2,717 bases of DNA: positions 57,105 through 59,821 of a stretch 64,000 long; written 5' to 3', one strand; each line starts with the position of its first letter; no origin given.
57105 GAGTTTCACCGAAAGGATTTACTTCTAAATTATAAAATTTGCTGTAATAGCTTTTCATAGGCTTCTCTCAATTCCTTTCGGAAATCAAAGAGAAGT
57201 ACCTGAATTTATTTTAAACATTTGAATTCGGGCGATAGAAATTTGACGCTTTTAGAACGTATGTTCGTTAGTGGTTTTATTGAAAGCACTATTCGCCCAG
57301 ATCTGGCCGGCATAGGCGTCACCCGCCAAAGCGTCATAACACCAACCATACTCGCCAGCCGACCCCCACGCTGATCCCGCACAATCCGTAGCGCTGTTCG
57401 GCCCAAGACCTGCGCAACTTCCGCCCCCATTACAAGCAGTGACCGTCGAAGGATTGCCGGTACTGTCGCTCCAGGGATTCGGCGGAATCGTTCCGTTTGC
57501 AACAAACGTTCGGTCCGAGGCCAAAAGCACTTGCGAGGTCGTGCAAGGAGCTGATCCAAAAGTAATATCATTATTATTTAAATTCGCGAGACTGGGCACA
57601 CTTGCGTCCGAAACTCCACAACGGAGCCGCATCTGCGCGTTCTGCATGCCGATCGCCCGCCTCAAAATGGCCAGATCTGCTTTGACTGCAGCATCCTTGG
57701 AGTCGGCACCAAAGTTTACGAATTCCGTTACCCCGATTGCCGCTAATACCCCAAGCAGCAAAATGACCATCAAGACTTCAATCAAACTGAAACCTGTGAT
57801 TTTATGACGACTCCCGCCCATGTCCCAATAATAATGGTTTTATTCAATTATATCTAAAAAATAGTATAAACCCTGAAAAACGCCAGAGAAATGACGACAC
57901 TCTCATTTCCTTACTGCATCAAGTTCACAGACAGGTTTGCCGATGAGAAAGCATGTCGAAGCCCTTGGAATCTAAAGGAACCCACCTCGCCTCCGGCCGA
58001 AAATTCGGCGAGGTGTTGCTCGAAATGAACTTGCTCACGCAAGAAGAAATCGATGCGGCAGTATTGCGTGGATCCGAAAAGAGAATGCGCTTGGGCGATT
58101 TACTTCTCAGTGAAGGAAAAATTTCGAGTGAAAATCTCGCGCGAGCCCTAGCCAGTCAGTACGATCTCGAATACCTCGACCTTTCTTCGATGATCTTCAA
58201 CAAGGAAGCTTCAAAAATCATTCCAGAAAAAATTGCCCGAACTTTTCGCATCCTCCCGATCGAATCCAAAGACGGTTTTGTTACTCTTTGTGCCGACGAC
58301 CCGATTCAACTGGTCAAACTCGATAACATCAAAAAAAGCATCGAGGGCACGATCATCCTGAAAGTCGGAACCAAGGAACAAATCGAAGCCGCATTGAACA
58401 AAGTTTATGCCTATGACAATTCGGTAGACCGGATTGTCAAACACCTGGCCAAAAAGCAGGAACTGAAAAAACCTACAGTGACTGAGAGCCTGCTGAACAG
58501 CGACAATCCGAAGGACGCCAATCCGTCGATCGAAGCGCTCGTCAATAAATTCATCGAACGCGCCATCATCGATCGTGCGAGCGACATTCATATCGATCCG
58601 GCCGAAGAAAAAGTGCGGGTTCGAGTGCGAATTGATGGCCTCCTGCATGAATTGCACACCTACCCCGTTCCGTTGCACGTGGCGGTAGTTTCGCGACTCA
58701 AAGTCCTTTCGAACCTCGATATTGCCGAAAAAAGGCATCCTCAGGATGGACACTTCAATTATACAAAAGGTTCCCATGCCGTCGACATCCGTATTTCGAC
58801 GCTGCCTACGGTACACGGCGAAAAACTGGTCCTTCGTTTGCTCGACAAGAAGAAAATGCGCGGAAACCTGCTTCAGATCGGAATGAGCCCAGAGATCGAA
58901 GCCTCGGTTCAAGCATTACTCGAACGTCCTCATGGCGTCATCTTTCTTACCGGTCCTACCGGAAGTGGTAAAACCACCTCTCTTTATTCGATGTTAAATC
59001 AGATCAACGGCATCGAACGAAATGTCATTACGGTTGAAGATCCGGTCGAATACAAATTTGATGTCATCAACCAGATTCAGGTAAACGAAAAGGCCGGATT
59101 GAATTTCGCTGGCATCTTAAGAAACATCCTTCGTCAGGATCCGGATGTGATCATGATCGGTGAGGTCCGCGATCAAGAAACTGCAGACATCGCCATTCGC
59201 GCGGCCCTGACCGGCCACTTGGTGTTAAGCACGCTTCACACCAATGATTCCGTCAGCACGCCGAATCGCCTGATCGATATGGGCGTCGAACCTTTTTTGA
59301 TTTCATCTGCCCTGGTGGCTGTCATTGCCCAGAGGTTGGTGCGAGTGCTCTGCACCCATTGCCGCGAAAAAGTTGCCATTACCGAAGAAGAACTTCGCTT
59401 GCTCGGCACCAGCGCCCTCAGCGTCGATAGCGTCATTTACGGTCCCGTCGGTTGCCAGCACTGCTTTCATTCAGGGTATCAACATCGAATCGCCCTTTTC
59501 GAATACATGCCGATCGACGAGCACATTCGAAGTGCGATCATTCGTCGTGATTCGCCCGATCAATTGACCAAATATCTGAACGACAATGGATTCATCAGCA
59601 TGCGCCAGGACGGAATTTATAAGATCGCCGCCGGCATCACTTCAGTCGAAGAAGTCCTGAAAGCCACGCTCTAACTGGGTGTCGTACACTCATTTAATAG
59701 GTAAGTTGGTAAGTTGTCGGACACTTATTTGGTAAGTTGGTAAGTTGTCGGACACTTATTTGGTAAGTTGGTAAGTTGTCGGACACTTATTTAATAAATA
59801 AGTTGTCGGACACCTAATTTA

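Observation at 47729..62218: Complete MSHA-like type IV pilus / T2SS-like apparatus with unusual accessory set, physically coupled to the giant adhesin gene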

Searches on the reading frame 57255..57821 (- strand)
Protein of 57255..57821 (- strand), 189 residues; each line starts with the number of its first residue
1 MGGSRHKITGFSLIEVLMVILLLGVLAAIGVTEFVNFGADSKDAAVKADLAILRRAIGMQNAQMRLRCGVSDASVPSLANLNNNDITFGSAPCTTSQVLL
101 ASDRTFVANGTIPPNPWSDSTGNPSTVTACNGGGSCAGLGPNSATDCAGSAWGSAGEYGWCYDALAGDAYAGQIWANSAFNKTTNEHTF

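Call 5: search_protein_families(library=pfam, proteins=[window:57255-57821:-], max_evalue=0.01)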
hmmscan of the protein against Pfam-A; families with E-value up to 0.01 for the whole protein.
window:57255-57821:- (189 aa): 1 family
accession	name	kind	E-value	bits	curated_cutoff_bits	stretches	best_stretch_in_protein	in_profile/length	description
PF07963.17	N_methyl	-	2.5e-05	24.1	21.2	1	6-29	2-25/27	Prokaryotic N-terminal methylation motif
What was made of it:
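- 57252..57821 (-): Second major-pilin-like prepilin (189 aa, 6 Cys). N_methyl (call 5).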

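Call 7: search_protein_families(library=ncbifam, proteins=[window:57255-57821:-], max_evalue=0.01)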
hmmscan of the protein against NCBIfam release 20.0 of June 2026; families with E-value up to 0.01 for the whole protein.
window:57255-57821:- (189 aa): 6 families
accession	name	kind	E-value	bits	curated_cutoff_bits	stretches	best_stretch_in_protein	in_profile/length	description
NF041775.1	typeIV_PilA_Myxo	equivalog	2.1e-07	31.1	400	1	9-54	11-56/214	type IV pilin protein PilA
TIGR01710.1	typeII_sec_gspG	equivalog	2.4e-06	27.6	88.85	1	10-60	2-52/134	type II secretion system major pseudopilin GspG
TIGR02532.1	IV_pilin_GFxxxE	domain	7.4e-05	22.4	16.3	1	10-30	3-23/24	prepilin-type N-terminal cleavage/methylation domain-containing protein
TIGR01708.2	typeII_sec_gspH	equivalog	0.0008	19.4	80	1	10-56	3-46/169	type II secretion system minor pseudopilin GspH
NF007800.0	PRK10506.1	equivalog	0.00088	19.1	158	1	6-38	6-38/163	prepilin peptidase-dependent protein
NF007862.0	PRK10574.1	equivalog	0.003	17.7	138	1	7-37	3-33/145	prepilin peptidase-dependent pilin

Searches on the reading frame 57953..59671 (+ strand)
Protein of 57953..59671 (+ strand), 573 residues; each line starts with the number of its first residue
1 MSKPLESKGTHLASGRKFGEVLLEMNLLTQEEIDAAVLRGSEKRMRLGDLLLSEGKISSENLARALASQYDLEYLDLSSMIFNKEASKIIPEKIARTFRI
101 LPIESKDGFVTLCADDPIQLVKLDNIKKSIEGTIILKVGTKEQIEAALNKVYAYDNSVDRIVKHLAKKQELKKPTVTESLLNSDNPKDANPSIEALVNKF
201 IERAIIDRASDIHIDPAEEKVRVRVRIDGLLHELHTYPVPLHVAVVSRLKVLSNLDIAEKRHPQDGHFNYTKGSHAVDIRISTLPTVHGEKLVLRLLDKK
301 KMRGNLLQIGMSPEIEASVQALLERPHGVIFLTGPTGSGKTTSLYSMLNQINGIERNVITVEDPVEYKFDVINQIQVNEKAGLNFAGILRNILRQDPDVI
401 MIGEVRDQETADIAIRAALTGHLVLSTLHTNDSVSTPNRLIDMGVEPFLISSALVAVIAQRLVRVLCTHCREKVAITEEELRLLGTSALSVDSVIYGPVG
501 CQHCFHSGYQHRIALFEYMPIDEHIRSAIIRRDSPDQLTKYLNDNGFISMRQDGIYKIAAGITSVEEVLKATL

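Call 5: search_protein_families(library=pfam, proteins=[window:57953-59671:+], max_evalue=0.01)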
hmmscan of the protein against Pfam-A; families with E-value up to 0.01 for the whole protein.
window:57953-59671:+ (573 aa): 9 families
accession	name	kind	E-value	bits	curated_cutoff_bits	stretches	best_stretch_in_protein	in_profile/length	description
PF00437.27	T2SSE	-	8.8e-132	439.7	24.9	1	191-569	6-369/370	Type II/IV secretion system protein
PF05157.20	MshEN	-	6.7e-09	36.1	23.1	1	70-154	1-86/90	MshEN domain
PF13401.12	AAA_22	-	0.00015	22.5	27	1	326-367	4-45/130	AAA domain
PF25199.1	nSTAND_NTPase5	-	0.0012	19.1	34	0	324-374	38-89/145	Novel STAND NTPase 5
PF13604.12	AAA_30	-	0.0031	17.7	27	1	316-352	7-43/191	AAA domain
PF13173.12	AAA_14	-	0.0033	17.9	27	0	328-417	3-83/129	AAA domain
PF20720.3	nSTAND3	-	0.0057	16.8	27.2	0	326-366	16-56/155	Novel STAND NTPase 3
PF00005.33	ABC_tran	-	0.0083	17.2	25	0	328-358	12-42/137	ABC transporter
PF13191.12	AAA_16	-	0.0087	17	32.6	0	320-354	13-51/167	AAA ATPase domain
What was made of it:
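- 57953..59674 (+): Extension ATPase of PilB/GspE/MshE type, with an MshEN N-domain and a tetracysteine motif. T2SSE, 440 bits, plus MshEN (call 5).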

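Call 7: search_protein_families(library=ncbifam, proteins=[window:57953-59671:+], max_evalue=0.01)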
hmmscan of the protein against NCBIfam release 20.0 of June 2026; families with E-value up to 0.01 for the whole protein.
window:57953-59671:+ (573 aa): 25 families
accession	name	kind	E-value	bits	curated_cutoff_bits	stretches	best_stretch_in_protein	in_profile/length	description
TIGR02533.1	type_II_gspE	equivalog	1.6e-168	561.3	630.25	1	90-572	4-486/486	type II secretion system ATPase GspE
TIGR02538.1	type_IV_pilB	equivalog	1.8e-166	555.1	675.65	1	18-572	2-562/564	type IV-A pilus assembly ATPase PilB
NF053534.1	T4PilAsmATPsTfpB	equivalog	8.3e-141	470.2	850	1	53-571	59-581/584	type IV pilus assembly ATPase TfpB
NF007755.0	PRK10436.1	equivalog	8e-136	453.4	617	1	94-570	13-457/465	type II secretion system protein GspE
NF041000.1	ATPase_ComGA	equivalog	8e-82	274.2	300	1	199-464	2-266/267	competence type IV pilus ATPase ComGA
TIGR01420.1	pilT_fam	subfamily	1e-52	179.5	319.1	1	198-464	3-269/343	PilT/PilU family type 4a pilus ATPase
TIGR02524.1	dot_icm_DotB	equivalog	2.8e-24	86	463.3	1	326-442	133-258/358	Dot/Icm type IV secretion system ATPase DotB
TIGR02525.1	plasmid_TraJ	equivalog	3.8e-23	82.1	368.3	1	316-444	138-273/372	plasmid transfer ATPase TraJ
NF058587.1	archaellum_moto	equivalog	4.3e-18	65.3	550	1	310-458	259-413/527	archaellum flagellar ATPase motor FlaI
NF008411.1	PRK11234.1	equivalog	5.3e-18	64.8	1170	1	16-164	482-632/723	cyclic di-3',5'-guanylate-activated glycosyltransferase NfrB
TIGR03819.1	heli_sec_ATPase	hypoth_equivalog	2.1e-17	63.3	373.15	1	265-467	119-324/340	TadA family conjugal transfer-associated ATPase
TIGR02782.1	TrbB_P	equivalog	9.4e-16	58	304.55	1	327-442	136-254/303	P-type conjugative transfer ATPase TrbB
NF012033.0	PRK15489.1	equivalog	2.4e-15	55.7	537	1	15-189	490-659/703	glycosyl transferase family protein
TIGR02788.1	VirB11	equivalog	8.2e-15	54.6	249.95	1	330-445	147-267/308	P-type DNA transfer ATPase VirB11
NF010469.0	PRK13894.1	subfamily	3e-13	49.8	508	1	325-441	147-265/320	conjugal transfer ATPase TrbB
NF053729.1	c-di-GMP_motif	domain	9.5e-11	41.3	38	1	17-69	1-53/53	cyclic di-GMP-binding domain-containing protein, MshE-related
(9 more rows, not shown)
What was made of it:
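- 57953..59674 (+): GspE 561 bits and PilB 555 bits, both below their cut-offs; c-di-GMP domain NF053729 at 41.3 bits, above its cut-off of 38 (call 7).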

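Call 10: find_encoding_contigs(protein=window:57953-59671:+, flank=10000, max_places=6)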
Protein window:57953-59671:+ (573 aa): 2 contigs read that carry it; 2 places shown.
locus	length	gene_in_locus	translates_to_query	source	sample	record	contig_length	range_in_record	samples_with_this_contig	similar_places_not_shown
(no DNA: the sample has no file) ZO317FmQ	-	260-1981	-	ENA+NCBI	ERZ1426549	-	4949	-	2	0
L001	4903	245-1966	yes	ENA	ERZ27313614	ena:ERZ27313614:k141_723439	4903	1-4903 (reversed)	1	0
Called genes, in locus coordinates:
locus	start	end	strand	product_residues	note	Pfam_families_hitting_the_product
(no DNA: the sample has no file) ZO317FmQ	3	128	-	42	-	?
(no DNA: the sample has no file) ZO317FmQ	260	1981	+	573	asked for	PF05157:MshEN, PF00437:T2SSE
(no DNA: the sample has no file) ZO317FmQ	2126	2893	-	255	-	PF13174:TPR_6 (faint), PF13181:TPR_8 (faint), PF13371:TPR_9 (faint), PF13374:TPR_10 (faint), PF13414:TPR_11 (faint), PF13424:TPR_12 (faint), PF00515:TPR_1 (weak), PF07719:TPR_2 (weak), +4 more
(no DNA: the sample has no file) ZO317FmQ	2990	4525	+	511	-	PF08334:T2SSG (weak), PF13385:Laminin_G_3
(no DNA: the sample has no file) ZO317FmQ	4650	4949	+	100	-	?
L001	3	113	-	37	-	?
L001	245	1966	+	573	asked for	PF05157:MshEN, PF00437:T2SSE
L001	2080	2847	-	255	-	PF13174:TPR_6 (faint), PF13181:TPR_8 (faint), PF13371:TPR_9 (faint), PF13374:TPR_10 (faint), PF13414:TPR_11 (faint), PF13424:TPR_12 (faint), PF00515:TPR_1 (weak), PF07719:TPR_2 (weak), +4 more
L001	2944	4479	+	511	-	PF08334:T2SSG (weak), PF13385:Laminin_G_3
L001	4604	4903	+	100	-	?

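Call 24: search_solved_structures(query=window:57953-59671:+, max_evalue=1e-10)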
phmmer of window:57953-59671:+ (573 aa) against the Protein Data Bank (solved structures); distinct sequences matched with E-value up to 1e-10: 24.
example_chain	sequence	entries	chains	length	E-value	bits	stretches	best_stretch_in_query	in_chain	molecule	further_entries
6f8l_G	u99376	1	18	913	2.5e-135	455.2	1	14-572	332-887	Type IV pilus assembly protein PilF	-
6olj_C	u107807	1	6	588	2.6e-129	435.3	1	5-572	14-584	Type IV pilus biogenesis ATPase PilB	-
5tsg_B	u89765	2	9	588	5.1e-129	434.4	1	5-572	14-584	Type IV pilus biogenesis ATPase PilB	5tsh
5zfr_A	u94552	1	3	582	1.5e-124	419.7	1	16-572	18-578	Type IV pilus biogenesis ATPase PilB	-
3jc8_Ba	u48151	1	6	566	4.5e-121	408.2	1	15-570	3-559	Type IV-A pilus assembly ATPase PilB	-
4pht_A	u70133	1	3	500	4.1e-114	385.2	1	90-572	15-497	General secretory pathway protein E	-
1p9r_A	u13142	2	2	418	7.2e-110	371.2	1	179-571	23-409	General secretion pathway protein E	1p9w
4kss_A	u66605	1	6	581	1.2e-109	370.4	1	179-572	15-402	Type II secretion system protein E, hemolysin-coregulated protein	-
4ksr_A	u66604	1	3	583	1.3e-109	370.4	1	179-572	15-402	Type II secretion system protein E, Hemolysin-coregulated protein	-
5oiu_A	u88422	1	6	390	1.5e-108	366.8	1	194-572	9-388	Type IV pilus assembly protein PilF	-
5it5_F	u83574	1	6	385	2e-108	366.4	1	195-572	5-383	ATP binding motif-containing protein PilF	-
6ejf_A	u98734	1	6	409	2.5e-108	366.1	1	195-572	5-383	Type IV pilus assembly protein PilF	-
5fl3_A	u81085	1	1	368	1.6e-35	125.8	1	201-462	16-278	PILI RETRACTION PROTEIN PILT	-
2ewv_A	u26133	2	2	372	3.4e-33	118.2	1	197-462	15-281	twitching motility protein PilT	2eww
2gsz_A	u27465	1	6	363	5.3e-33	117.6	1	199-462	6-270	twitching motility protein PilT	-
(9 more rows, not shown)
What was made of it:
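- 57953..59674 (+): PDB matches: PilF 455 bits, PilB 435, GspE 385 (call 24).
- ATPase: PilF/PilB 435-455 bits against GspE 385 (call 24).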

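Call 56: search_protein_representatives(protein=window:57953-59671:+)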
Query: 573 residues. Proteins with E-value up to 0.001 (for the whole library): 63063; up to 1e-10: 38675; up to 1e-30: 16850. The best 150 are listed.
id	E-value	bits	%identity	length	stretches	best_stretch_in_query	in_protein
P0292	4.9e-179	612.7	41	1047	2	170-570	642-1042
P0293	9.1e-176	601.9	38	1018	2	57-570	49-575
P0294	5.6e-166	569.6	38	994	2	58-568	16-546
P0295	3.4e-164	563.7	38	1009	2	190-571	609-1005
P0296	1.5e-163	561.6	48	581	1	14-573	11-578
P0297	2.1e-163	561.1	38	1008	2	53-572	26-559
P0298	2.7e-163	560.8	39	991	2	58-571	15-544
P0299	4.6e-162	556.7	38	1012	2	152-570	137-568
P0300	2.8e-159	547.5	37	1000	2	58-570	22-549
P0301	4.9e-159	546.7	36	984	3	61-570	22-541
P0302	1.9e-158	544.7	46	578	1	14-572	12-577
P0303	1.3e-157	542.0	37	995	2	59-568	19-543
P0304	2.6e-155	534.4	46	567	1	13-572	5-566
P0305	1.2e-154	532.2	37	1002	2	51-570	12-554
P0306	5.6e-152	523.4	37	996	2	58-569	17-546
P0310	5.2e-148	510.3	44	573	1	12-571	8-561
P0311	2.4e-147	508.1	46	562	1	16-573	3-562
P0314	2.8e-142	491.4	45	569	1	18-573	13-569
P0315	5.4e-142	490.4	44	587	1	16-573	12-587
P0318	1.0e-140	486.2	45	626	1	15-571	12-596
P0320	2.1e-139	481.9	43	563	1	16-570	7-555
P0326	1.8e-135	468.9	43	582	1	17-571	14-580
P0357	1.0e-128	446.6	41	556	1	16-571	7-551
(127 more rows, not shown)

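Call 58: search_protein_families(library=ncbifam, alignment_id=A3, max_evalue=1e-185)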
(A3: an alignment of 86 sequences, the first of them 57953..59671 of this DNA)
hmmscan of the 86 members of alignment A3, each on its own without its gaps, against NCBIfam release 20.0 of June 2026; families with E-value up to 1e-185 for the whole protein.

A. member 1, window:57953-59671:+ (573 aa): 0 families

B. families by the number of members that match (of 86 scanned): 2 families
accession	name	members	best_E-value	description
TIGR02538.1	type_IV_pilB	23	2.1e-216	type IV-A pilus assembly ATPase PilB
TIGR02533.1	type_II_gspE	16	7.2e-216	type II secretion system ATPase GspE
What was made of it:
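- Tried and rejected: Among the 85 nearest 50%-cluster representatives, 23 are PilB-like and 16 are GspE-like at E up to 1e-185 (call 58).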

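Call 60: search_protein_families(library=ncbifam, proteins=[P0302, P0304, P0311, P0314, P0320, P0326, P0310, P0318, P0315, P0357], max_evalue=1e-120)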
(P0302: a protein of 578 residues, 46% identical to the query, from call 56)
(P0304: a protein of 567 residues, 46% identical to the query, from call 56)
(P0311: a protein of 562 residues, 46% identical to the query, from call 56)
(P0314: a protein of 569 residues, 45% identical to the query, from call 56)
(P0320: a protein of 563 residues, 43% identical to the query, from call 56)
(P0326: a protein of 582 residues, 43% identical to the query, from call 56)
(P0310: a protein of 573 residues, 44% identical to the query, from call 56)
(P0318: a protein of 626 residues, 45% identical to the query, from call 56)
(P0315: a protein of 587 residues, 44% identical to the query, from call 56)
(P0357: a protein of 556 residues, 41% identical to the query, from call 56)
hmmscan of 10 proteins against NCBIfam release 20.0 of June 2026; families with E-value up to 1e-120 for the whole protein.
P0302 (578 aa): 4 families
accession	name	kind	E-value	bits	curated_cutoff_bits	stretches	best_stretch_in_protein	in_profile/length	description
TIGR02538.1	type_IV_pilB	equivalog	1.3e-170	568.7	675.65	1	16-575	2-560/564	type IV-A pilus assembly ATPase PilB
TIGR02533.1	type_II_gspE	equivalog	6.2e-165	549.5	630.25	1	87-574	2-483/486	type II secretion system ATPase GspE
NF053534.1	T4PilAsmATPsTfpB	equivalog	1.3e-134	449.8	850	1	54-573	62-578/584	type IV pilus assembly ATPase TfpB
NF007755.0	PRK10436.1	equivalog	7.1e-131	437.1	617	1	92-573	12-455/465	type II secretion system protein GspE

P0304 (567 aa): 4 families
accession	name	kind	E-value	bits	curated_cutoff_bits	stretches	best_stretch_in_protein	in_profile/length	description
TIGR02538.1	type_IV_pilB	equivalog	1.7e-157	525.4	675.65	1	10-566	1-562/564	type IV-A pilus assembly ATPase PilB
TIGR02533.1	type_II_gspE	equivalog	2.7e-152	507.9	630.25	1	82-566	3-486/486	type II secretion system ATPase GspE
NF053534.1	T4PilAsmATPsTfpB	equivalog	7.7e-125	417.5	850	1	55-564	68-580/584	type IV pilus assembly ATPase TfpB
NF007755.0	PRK10436.1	equivalog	1.3e-121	406.6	617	1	185-564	86-457/465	type II secretion system protein GspE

P0311 (562 aa): 4 families
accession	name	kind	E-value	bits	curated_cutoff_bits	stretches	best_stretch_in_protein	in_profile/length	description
TIGR02538.1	type_IV_pilB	equivalog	7.6e-163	543.1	675.65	1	5-561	2-562/564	type IV-A pilus assembly ATPase PilB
TIGR02533.1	type_II_gspE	equivalog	1.4e-157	525.2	630.25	1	75-561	2-486/486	type II secretion system ATPase GspE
NF053534.1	T4PilAsmATPsTfpB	equivalog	4.5e-130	434.8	850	1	43-559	62-580/584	type IV pilus assembly ATPase TfpB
NF007755.0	PRK10436.1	equivalog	4.5e-123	411.3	617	1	79-559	11-457/465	type II secretion system protein GspE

P0314 (569 aa): 4 families
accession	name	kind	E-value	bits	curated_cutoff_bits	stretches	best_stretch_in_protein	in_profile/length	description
TIGR02538.1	type_IV_pilB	equivalog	4.6e-173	576.8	675.65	1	13-568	2-562/564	type IV-A pilus assembly ATPase PilB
TIGR02533.1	type_II_gspE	equivalog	1.8e-154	515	630.25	1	85-568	4-486/486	type II secretion system ATPase GspE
NF007755.0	PRK10436.1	equivalog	4.1e-135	451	617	1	91-566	15-457/465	type II secretion system protein GspE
NF053534.1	T4PilAsmATPsTfpB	equivalog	4.7e-132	441.3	850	1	50-567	61-581/584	type IV pilus assembly ATPase TfpB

P0320 (563 aa): 4 families
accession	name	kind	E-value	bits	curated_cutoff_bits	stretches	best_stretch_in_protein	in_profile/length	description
TIGR02538.1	type_IV_pilB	equivalog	8.6e-159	529.7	675.65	1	9-555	2-560/564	type IV-A pilus assembly ATPase PilB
TIGR02533.1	type_II_gspE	equivalog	6.1e-158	526.5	630.25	1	80-555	3-484/486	type II secretion system ATPase GspE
NF007755.0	PRK10436.1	equivalog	2e-132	442.2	617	1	157-559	65-461/465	type II secretion system protein GspE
NF053534.1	T4PilAsmATPsTfpB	equivalog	2e-128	429.3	850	1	44-555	59-580/584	type IV pilus assembly ATPase TfpB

P0326 (582 aa): 4 families
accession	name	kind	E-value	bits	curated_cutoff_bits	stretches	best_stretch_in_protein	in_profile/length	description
TIGR02538.1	type_IV_pilB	equivalog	4.9e-160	533.8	675.65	1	15-580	2-561/564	type IV-A pilus assembly ATPase PilB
TIGR02533.1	type_II_gspE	equivalog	2.2e-149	498.2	630.25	1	85-579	2-484/486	type II secretion system ATPase GspE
NF053534.1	T4PilAsmATPsTfpB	equivalog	3.3e-128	428.6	850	1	41-579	50-580/584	type IV pilus assembly ATPase TfpB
NF007755.0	PRK10436.1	equivalog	1.5e-122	409.6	617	1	99-579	21-457/465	type II secretion system protein GspE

P0310 (573 aa): 4 families
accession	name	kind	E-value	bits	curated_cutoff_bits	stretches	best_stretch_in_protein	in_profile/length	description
TIGR02538.1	type_IV_pilB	equivalog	2.1e-177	591.1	675.65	1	14-561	2-561/564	type IV-A pilus assembly ATPase PilB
TIGR02533.1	type_II_gspE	equivalog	3.5e-176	586.6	630.25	1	85-560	3-484/486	type II secretion system ATPase GspE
NF053534.1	T4PilAsmATPsTfpB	equivalog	1.4e-144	482.7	850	1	45-560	55-580/584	type IV pilus assembly ATPase TfpB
NF007755.0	PRK10436.1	equivalog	3e-141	471.3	617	1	157-560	60-457/465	type II secretion system protein GspE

P0318 (626 aa): 4 families
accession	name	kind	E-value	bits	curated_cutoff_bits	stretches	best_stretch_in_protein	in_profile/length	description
TIGR02538.1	type_IV_pilB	equivalog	1.5e-159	532.2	675.65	1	19-593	6-558/564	type IV-A pilus assembly ATPase PilB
TIGR02533.1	type_II_gspE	equivalog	4.9e-158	526.8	630.25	1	158-594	53-483/486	type II secretion system ATPase GspE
NF007755.0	PRK10436.1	equivalog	4.6e-135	450.9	617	1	194-600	62-462/465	type II secretion system protein GspE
NF053534.1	T4PilAsmATPsTfpB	equivalog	1.4e-125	420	850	1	142-595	130-580/584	type IV pilus assembly ATPase TfpB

P0315 (587 aa): 4 families
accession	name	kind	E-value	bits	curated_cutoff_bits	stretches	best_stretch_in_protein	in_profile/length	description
TIGR02538.1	type_IV_pilB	equivalog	3.8e-158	527.6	675.65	1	14-586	2-562/564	type IV-A pilus assembly ATPase PilB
TIGR02533.1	type_II_gspE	equivalog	1.4e-156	522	630.25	1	86-586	4-486/486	type II secretion system ATPase GspE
NF007755.0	PRK10436.1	equivalog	7.3e-133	443.6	617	1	90-584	13-457/465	type II secretion system protein GspE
NF053534.1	T4PilAsmATPsTfpB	equivalog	6.2e-127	424.4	850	1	209-584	203-580/584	type IV pilus assembly ATPase TfpB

P0357 (556 aa): 4 families
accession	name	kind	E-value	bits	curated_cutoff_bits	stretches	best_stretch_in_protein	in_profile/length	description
TIGR02538.1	type_IV_pilB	equivalog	1.9e-177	591.3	675.65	1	9-553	2-563/564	type IV-A pilus assembly ATPase PilB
TIGR02533.1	type_II_gspE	equivalog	4.1e-174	579.8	630.25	1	81-551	4-485/486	type II secretion system ATPase GspE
NF053534.1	T4PilAsmATPsTfpB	equivalog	2.4e-141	472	850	1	56-552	71-582/584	type IV pilus assembly ATPase TfpB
NF007755.0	PRK10436.1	equivalog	9.1e-137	456.5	617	1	84-552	12-459/465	type II secretion system protein GspE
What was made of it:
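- On Type IVa pilus: The nearest 50%-identity cluster representatives also miss it (calls 7 and 60).
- Tried and rejected: The nine of these that were scanned all miss both cut-offs (call 60).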
